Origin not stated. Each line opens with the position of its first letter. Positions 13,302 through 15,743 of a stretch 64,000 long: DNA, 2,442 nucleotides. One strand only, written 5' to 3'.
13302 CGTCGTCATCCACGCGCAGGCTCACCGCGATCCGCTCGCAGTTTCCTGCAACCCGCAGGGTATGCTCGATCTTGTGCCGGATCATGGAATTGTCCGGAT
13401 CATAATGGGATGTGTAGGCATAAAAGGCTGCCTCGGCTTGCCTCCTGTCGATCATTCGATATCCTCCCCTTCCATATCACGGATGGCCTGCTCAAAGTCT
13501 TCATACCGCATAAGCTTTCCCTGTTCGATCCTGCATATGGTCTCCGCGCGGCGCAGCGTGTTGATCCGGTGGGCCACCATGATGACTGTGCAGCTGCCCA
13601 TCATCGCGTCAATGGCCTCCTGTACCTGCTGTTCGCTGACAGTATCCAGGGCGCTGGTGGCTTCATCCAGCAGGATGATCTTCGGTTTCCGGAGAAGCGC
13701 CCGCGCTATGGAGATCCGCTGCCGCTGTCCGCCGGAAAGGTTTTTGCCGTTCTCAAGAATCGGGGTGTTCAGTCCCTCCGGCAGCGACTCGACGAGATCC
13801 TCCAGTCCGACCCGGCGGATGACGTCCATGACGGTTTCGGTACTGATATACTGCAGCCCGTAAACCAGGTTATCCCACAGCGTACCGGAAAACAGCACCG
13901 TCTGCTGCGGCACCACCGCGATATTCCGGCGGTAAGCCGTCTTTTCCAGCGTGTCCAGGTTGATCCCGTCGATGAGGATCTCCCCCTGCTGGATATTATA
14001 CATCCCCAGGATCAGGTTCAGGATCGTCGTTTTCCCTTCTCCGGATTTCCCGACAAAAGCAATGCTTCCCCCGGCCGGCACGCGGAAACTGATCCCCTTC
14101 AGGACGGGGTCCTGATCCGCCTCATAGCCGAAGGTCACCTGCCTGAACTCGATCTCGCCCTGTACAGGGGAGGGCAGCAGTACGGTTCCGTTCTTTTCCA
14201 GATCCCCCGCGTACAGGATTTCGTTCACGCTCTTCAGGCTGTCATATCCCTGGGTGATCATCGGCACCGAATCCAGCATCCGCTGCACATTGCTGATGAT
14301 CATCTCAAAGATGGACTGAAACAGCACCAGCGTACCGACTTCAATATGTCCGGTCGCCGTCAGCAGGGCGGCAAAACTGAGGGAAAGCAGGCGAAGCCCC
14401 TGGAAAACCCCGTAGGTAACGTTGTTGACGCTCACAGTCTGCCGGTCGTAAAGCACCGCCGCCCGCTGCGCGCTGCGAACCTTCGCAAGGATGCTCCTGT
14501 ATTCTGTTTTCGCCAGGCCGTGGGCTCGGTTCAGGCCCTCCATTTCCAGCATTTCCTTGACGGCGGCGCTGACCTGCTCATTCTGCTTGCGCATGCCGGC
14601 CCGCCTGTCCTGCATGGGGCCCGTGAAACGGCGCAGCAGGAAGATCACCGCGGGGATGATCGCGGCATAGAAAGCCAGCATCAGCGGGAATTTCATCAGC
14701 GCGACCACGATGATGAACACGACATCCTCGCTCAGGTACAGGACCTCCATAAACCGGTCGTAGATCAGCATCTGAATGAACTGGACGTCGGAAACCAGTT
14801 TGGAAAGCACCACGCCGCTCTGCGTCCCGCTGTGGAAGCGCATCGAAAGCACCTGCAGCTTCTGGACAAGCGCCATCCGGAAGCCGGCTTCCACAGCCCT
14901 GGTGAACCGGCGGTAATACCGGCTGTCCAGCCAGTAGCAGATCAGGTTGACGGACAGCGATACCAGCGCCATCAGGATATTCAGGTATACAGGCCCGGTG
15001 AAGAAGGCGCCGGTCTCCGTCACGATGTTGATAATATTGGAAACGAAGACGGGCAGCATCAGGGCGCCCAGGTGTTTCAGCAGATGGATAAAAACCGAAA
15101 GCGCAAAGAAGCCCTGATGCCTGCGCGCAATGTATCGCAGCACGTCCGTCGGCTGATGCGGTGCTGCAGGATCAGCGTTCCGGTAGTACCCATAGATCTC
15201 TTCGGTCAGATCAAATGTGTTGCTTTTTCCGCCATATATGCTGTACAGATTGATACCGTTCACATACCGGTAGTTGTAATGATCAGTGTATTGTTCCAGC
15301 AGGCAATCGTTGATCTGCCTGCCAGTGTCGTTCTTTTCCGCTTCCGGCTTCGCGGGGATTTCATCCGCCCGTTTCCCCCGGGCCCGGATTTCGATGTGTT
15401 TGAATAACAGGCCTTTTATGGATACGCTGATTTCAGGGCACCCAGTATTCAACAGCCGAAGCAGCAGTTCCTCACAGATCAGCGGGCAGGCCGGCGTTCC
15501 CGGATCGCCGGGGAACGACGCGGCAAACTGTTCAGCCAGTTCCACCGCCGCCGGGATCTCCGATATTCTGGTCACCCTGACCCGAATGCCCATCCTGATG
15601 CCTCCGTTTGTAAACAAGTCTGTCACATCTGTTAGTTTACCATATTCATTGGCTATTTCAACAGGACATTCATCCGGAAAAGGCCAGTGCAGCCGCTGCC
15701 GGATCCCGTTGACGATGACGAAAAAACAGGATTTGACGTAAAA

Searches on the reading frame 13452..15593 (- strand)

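Call 16: search_protein_families(library=pfam, proteins=[window:13452-15593:-], max_evalue=0.01)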
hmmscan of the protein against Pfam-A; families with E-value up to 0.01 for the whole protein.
window:13452-15593:- (713 aa): 4 families
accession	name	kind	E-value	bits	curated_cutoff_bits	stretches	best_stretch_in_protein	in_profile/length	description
PF00005.33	ABC_tran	-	2.7e-34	119.2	25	1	498-647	1-137/137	ABC transporter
PF00664.28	ABC_membrane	-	1.5e-14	54.8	28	1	164-434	2-272/274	ABC transporter transmembrane region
PF02463.25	SMC_N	-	5.4e-07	29.7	40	1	343-691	121-213/220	RecF/RecN/SMC N terminal domain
PF09818.15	ABC_ATPase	-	0.00011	21.8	23.2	1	583-683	124-221/283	P-loop domain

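Call 40: search_protein_families(library=ncbifam, proteins=[window:13452-15593:-], max_evalue=0.001)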
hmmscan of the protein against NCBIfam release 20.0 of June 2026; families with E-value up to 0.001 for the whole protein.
window:13452-15593:- (713 aa): 187 families (the best 25 are shown)
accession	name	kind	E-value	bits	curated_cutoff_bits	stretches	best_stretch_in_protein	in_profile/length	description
TIGR02203.1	MsbA_lipidA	equivalog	5.9e-88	295.8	602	1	202-695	53-547/572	lipid A export permease/ATP-binding protein MsbA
TIGR03797.1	NHLM_micro_ABC2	equivalog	4e-82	276.8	709.4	1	129-704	105-672/686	NHLP bacteriocin export ABC transporter permease/ATPase subunit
NF045513.1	HepA_fam_ABC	equivalog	3.2e-81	273.6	725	1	199-700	91-592/610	heterocyst formation ABC transporter subunit HepA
TIGR03796.1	NHLM_micro_ABC1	equivalog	1.9e-79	267.7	853.3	1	154-697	147-692/710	NHLP family bacteriocin export ABC transporter peptidase/permease/ATPase subunit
TIGR00958.1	3a01208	subfamily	4.2e-78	263.3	874.6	1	155-703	155-700/711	antigen peptide transporter 2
TIGR02204.1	MsbA_rel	hypoth_equivalog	2.2e-77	261.1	780.4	1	152-704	10-562/576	ABC transporter, permease/ATP-binding protein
TIGR03375.1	type_I_sec_LssB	subfamily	2e-76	257.8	693.1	1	168-705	156-690/696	type I secretion system permease/ATPase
NF010178.0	PRK13657.1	equivalog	9.4e-75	252.2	733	1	151-703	10-556/588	glucan ABC transporter ATP-binding protein/ permease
TIGR01846.1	type_I_sec_HlyB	subfamily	2.7e-73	247.4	725.55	1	164-704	142-679/694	type I secretion system permease/ATPase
NF008381.0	PRK11176.1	equivalog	1.7e-67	228.1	867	1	237-701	99-563/582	lipid A ABC transporter ATP-binding protein/permease MsbA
TIGR02857.1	CydD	equivalog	3.2e-66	224.4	435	1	161-688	3-528/529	thiol reductant ABC exporter subunit CydD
NF008364.0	PRK11160.1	equivalog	7.5e-66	222.9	630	1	236-705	93-563/575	heme ABC transporter ATP-binding protein/permease CydC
NF052233.1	CphA_assoc_ABC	equivalog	7.9e-64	216.3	880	1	219-700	246-726/766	cyanophycin metabolism-associated ABC transporter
TIGR02868.1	CydC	equivalog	3.1e-62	210.9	329.05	1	237-676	87-529/530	thiol reductant ABC exporter subunit CydC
TIGR01193.1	bacteriocin_ABC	subfamily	2.7e-59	201.4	523.85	1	230-704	223-696/708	peptide cleavage/export ABC transporter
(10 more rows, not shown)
